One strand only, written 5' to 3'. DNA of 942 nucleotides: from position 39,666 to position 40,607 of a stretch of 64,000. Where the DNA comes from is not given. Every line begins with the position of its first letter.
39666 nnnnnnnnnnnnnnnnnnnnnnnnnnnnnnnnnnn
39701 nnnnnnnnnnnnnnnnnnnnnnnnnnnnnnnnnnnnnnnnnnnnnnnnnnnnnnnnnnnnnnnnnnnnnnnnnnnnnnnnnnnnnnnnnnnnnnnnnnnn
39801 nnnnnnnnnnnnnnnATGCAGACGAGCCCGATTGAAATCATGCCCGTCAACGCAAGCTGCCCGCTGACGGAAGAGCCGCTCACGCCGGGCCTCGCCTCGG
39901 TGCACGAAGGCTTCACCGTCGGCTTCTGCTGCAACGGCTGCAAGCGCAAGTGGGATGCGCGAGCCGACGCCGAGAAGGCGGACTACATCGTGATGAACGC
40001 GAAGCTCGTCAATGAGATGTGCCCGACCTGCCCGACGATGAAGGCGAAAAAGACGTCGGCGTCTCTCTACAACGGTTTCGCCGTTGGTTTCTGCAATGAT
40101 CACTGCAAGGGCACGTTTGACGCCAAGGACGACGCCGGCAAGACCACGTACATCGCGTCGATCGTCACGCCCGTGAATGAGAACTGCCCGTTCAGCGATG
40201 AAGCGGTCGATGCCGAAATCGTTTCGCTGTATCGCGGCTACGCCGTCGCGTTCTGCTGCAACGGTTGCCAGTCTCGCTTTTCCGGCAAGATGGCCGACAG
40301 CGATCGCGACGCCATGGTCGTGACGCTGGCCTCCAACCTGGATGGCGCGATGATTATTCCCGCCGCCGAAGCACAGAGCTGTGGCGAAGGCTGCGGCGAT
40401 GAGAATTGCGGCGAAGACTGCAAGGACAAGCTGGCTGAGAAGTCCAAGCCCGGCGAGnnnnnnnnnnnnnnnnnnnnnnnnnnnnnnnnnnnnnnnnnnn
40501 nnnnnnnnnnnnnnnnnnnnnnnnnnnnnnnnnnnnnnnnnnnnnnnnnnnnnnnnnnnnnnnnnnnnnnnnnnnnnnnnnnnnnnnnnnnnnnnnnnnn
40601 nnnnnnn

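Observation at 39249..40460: Secreted protein with three tandem YHS/TRASH metal-binding domains flanked by acidic Cys-rich segments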

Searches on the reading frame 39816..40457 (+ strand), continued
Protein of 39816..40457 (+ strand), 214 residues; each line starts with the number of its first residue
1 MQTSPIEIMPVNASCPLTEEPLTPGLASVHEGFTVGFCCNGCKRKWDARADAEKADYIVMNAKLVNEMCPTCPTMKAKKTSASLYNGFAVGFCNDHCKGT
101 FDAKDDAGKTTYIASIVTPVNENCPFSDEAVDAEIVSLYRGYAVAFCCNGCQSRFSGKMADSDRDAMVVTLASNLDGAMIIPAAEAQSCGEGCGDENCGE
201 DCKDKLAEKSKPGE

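Call 68: find_related_loci(query=A3, collection=metagenome_contigs, flank=7000)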
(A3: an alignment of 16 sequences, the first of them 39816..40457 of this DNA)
Query A3 (214 aa) in metagenome_contigs; peptide patterns used: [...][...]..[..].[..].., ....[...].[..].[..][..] (x = any residue, [..] = any of these).
600 stretches matched a pattern (row limit reached: there are more); 85 encode a relative of the query (tblastn E <= 1e-3); the best 80 are kept; 80 distinct loci.
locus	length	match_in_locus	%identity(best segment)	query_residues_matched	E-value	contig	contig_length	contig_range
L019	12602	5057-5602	28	1-201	2e-22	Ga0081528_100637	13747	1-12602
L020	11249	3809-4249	30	6-160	2e-12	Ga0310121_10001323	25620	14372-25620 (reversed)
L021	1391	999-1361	31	11-187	2e-12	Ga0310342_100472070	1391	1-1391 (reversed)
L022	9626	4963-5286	38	10-160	3e-11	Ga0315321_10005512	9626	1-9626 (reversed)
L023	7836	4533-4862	37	10-167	1e-10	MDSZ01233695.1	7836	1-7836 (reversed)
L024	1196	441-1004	26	1-163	1e-10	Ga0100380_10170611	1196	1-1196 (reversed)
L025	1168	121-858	25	11-170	4e-10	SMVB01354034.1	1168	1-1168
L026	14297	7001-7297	36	10-157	7e-10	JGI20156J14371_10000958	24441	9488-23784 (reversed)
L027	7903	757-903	47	11-58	1e-9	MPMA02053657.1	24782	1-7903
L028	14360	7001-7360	37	10-166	1e-9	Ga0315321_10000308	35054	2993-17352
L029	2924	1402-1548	47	11-58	1e-9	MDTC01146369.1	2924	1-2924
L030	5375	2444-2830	28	11-173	1e-9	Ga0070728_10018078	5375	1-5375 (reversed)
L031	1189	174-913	42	3-168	2e-9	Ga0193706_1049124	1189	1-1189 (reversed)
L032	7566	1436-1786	37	10-175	7e-9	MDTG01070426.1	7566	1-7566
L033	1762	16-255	45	11-173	2e-8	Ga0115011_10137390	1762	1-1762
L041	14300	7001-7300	29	1-101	5e-7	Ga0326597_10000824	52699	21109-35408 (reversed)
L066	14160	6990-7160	41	2-169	1e-5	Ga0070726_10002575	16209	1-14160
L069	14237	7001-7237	30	75-151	3e-5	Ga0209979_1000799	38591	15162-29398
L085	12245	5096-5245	33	15-68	8e-5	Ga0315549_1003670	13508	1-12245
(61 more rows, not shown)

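Call 73: search_protein_families(library=pfam, proteins=[L069:3547-4872:+, L069:4961-6946:+, L069:6989-7297:+, L069:7319-11008:+, L085:3393-4871:+, L085:5260-8967:+, L041:8572-10101:+, L041:10172-12949:+, L066:7387-9438:+, L066:10079-13414:+], max_evalue=0.00001)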
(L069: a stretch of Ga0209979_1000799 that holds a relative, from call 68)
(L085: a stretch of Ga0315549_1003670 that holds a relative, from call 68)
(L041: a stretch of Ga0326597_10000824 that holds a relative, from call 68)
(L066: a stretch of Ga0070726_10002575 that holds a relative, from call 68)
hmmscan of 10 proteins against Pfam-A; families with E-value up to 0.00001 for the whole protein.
L069:3547-4872:+ (442 aa): 1 family
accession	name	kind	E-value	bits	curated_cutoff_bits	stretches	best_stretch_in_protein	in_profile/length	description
PF02321.23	OEP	-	6.7e-45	153.6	22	2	247-429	7-187/187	Outer membrane efflux protein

L069:4961-6946:+ (662 aa): 4 families
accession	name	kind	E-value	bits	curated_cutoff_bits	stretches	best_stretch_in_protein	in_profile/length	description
PF16576.10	HlyD_D23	-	1.6e-76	256.8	30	1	123-344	3-214/214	Barrel-sandwich domain of CusB or HlyD membrane-fusion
PF19335.5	HMBD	-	1.2e-22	80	23.6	2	366-392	1-27/28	Heavy metal binding domain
PF11827.13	DUF3347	-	7.3e-21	75.3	25.5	1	520-609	1-90/93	Protein of unknown function (DUF3347)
PF13437.12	HlyD_3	-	1.3e-18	68.1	22.2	1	240-340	1-105/106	HlyD family secretion protein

L069:6989-7297:+ (103 aa): 1 family
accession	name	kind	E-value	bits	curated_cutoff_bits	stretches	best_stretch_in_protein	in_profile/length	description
PF04945.19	YHS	-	2.2e-12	47.2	30.3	1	65-95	14-44/47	YHS domain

L069:7319-11008:+ (1230 aa): 1 family
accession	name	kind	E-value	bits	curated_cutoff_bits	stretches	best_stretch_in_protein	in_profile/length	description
PF00873.25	ACR_tran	-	3.6e-178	594.8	28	3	20-545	2-499/1021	AcrB/AcrD/AcrF family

L085:3393-4871:+ (493 aa): 3 families
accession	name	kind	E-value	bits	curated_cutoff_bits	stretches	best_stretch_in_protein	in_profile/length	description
PF16576.10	HlyD_D23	-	3e-74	249.4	30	1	118-339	3-214/214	Barrel-sandwich domain of CusB or HlyD membrane-fusion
PF19335.5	HMBD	-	7.2e-24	83.9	23.6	2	57-83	2-28/28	Heavy metal binding domain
PF13437.12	HlyD_3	-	8.1e-19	68.8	22.2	1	235-335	1-105/106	HlyD family secretion protein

L085:5260-8967:+ (1236 aa): 1 family
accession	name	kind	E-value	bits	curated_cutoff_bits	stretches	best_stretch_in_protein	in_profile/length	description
PF00873.25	ACR_tran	-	8.5e-184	613.5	28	4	58-543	29-497/1021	AcrB/AcrD/AcrF family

L041:8572-10101:+ (510 aa): 1 family
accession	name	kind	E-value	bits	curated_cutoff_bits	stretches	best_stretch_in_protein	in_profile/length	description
PF02321.23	OEP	-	4.9e-40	137.8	22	2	300-502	1-187/187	Outer membrane efflux protein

L041:10172-12949:+ (926 aa): 3 families
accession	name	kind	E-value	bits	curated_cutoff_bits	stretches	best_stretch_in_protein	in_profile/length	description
PF16576.10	HlyD_D23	-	3.7e-80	268.6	30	1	169-391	2-214/214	Barrel-sandwich domain of CusB or HlyD membrane-fusion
PF19335.5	HMBD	-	2e-39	133.6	23.6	3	61-86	2-27/28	Heavy metal binding domain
PF13437.12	HlyD_3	-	4.7e-18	66.3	22.2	1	288-387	2-105/106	HlyD family secretion protein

L066:7387-9438:+ (684 aa): 3 families
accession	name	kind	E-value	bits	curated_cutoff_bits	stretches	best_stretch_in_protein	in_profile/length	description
PF16576.10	HlyD_D23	-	9.6e-66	221.6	30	1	141-363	2-214/214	Barrel-sandwich domain of CusB or HlyD membrane-fusion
PF19335.5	HMBD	-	6.3e-26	90.4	23.6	2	386-411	2-27/28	Heavy metal binding domain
PF13437.12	HlyD_3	-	4.7e-16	59.9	22.2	1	259-360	1-106/106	HlyD family secretion protein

L066:10079-13414:+ (1112 aa): 2 families
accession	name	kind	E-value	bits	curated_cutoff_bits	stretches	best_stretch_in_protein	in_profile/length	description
PF00873.25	ACR_tran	-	7.5e-205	683.2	28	2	6-568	2-558/1021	AcrB/AcrD/AcrF family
PF02355.23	SecD_SecF_C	-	1.6e-06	28.1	20.5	0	912-1061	29-171/189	Protein export membrane protein SecD/SecF, C-terminal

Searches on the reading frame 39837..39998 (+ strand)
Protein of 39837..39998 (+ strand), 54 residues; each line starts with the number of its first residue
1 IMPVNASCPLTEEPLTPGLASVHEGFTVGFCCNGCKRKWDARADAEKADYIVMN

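Call 16: search_solved_structures(query=A2, max_evalue=10, show_alignments=3)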
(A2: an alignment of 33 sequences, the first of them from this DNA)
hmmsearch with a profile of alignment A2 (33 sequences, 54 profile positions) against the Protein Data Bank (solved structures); distinct sequences matched with E-value up to 10: 18.
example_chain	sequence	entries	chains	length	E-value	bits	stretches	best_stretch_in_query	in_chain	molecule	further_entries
3g4s_U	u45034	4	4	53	0.08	16.1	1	7-38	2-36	50S ribosomal protein L24e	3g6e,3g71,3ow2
2qa4_U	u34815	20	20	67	0.11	15.7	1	6-38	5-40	50S ribosomal protein L24e | RPL24E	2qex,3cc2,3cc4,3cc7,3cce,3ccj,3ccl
8i9r_CQ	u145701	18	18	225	0.12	15.5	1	7-47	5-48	Ribosome biogenesis protein RLP24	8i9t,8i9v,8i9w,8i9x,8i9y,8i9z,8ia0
1ffk_R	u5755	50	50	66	0.12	15.5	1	7-38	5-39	RIBOSOMAL PROTEIN L24E | 50S RIBOSOMAL PROTEIN L19 | 50S ribosomal protein L24E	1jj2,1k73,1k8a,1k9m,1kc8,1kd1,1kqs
2das_A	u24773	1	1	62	0.28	14.4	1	6-41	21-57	Zinc finger MYM-type protein 5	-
2bka_A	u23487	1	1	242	0.36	14.1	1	18-33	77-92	TAT-INTERACTING PROTEIN TIP30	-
2kmk_A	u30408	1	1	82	0.42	13.8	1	32-51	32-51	Zinc finger protein Gfi-1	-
4c2m_I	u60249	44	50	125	0.45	13.7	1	4-41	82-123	DNA-DIRECTED RNA POLYMERASE I SUBUNIT RPA12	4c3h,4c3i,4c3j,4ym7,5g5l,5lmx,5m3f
5k2m_E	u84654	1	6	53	0.46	13.7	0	7-23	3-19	Probable lysine biosynthesis protein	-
7ob9_I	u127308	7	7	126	0.55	13.5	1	4-43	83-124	DNA-directed RNA polymerase I subunit RPA12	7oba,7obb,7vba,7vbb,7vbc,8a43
2fmu_A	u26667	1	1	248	0.72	13.1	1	20-33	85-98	HIV-1 tat interactive protein 2, 30 kDa homolog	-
7ane_ay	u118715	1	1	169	0.97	12.7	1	21-44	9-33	mS71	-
9jzt_A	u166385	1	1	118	1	12.6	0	32-51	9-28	Zinc finger and BTB domain-containing protein 20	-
8ovl_A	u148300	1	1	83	1.3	12.3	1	7-23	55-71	Copper-translocating P-type ATPase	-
2fqh_A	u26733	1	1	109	1.3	12.2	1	20-45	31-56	Hypothetical protein TA0938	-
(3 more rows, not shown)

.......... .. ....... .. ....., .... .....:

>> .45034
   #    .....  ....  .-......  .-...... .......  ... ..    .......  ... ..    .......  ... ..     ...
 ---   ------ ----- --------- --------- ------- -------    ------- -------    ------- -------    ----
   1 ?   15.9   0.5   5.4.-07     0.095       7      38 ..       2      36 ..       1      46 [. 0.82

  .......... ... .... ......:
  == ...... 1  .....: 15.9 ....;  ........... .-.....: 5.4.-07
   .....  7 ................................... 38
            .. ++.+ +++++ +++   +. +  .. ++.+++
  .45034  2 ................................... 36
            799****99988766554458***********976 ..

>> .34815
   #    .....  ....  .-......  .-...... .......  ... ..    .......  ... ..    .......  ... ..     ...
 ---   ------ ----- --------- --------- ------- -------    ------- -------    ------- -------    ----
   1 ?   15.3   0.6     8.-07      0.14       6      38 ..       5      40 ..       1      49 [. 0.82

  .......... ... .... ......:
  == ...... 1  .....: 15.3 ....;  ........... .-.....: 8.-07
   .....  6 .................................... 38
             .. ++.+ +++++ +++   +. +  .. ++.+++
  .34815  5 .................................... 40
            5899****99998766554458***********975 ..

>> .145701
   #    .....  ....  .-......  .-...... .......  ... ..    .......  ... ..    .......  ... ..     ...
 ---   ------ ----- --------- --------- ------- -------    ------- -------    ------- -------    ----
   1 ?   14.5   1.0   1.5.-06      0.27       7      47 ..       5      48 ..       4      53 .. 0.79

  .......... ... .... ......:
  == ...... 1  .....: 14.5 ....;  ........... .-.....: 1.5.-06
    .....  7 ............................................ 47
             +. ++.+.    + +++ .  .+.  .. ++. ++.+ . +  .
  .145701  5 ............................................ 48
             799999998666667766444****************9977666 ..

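Call 44: search_protein_families(library=pfam, alignment_id=A2, max_evalue=0.01)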
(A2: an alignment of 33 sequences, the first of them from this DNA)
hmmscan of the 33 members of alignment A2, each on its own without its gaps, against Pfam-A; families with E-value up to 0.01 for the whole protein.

A. member 1, seq(54 aa): 0 families

B. families by the number of members that match (of 33 scanned): 5 families
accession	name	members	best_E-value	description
PF24273.1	TRASH_HVO_1752_C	14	0.0003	HVO_1752, C-terminal TRASH domain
PF04945.19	YHS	8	2.9e-05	YHS domain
PF12156.14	ATPase-cat_bd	3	0.0037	Putative metal-binding domain of cation transport ATPase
PF08394.17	Arc_trans_TRASH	1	0.0022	Archaeal TRASH domain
PF04405.19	ScdA_N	1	0.0054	Domain of Unknown function (DUF542)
